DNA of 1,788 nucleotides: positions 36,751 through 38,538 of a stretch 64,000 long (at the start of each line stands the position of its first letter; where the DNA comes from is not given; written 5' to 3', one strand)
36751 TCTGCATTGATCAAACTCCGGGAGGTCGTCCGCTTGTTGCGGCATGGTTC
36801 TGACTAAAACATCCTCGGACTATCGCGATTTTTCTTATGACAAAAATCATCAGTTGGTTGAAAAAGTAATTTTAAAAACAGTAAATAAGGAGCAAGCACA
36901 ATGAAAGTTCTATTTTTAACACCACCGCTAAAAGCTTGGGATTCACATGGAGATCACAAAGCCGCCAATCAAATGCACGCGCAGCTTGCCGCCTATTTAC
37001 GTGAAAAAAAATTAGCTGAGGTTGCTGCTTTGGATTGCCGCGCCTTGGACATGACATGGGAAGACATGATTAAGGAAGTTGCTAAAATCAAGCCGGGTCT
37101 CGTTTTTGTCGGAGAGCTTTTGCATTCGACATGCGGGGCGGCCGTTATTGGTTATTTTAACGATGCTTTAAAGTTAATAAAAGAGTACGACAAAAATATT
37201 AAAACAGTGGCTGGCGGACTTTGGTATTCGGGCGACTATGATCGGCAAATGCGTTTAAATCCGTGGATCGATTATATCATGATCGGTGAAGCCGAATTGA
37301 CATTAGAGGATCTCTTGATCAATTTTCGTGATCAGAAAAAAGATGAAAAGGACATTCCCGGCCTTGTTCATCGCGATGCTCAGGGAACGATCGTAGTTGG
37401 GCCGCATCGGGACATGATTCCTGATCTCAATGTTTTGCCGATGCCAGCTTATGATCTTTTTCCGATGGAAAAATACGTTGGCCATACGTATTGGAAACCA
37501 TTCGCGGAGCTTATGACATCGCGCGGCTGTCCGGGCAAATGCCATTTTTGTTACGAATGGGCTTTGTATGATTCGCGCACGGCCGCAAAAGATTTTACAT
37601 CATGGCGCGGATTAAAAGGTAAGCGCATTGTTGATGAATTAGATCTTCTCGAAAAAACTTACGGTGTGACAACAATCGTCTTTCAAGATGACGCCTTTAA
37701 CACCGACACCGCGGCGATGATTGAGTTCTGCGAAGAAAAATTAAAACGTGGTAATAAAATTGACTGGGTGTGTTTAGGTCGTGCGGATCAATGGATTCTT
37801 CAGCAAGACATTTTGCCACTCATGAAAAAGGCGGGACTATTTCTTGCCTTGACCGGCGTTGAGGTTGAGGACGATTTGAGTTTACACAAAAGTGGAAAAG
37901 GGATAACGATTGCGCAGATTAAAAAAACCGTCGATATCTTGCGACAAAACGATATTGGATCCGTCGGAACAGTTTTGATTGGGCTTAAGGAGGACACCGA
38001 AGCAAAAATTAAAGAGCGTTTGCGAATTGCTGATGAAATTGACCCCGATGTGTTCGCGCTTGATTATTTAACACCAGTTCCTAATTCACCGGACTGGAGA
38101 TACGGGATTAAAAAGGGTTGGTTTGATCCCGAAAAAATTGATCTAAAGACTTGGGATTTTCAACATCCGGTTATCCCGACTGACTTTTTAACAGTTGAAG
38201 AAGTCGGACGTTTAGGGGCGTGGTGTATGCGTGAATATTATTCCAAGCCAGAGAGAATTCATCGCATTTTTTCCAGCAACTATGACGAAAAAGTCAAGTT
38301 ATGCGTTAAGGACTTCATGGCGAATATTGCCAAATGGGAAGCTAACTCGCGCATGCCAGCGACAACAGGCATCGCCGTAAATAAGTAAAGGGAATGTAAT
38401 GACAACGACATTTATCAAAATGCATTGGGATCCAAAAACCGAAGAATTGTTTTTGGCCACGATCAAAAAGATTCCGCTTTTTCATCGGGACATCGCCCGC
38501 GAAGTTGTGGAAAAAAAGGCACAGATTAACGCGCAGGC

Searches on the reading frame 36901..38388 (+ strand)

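Call 84: search_protein_families(library=pfam, proteins=[window:36901-38388:+], max_evalue=0.001)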
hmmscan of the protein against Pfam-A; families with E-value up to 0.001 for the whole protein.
window:36901-38388:+ (495 aa): 2 families
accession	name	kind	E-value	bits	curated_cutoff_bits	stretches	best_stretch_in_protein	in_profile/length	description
PF04055.27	Radical_SAM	-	8.8e-13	49.2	29.5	1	206-374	3-163/166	Radical SAM superfamily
PF02310.24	B12-binding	-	1e-09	38.7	32.1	1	28-138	19-120/121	B12 binding domain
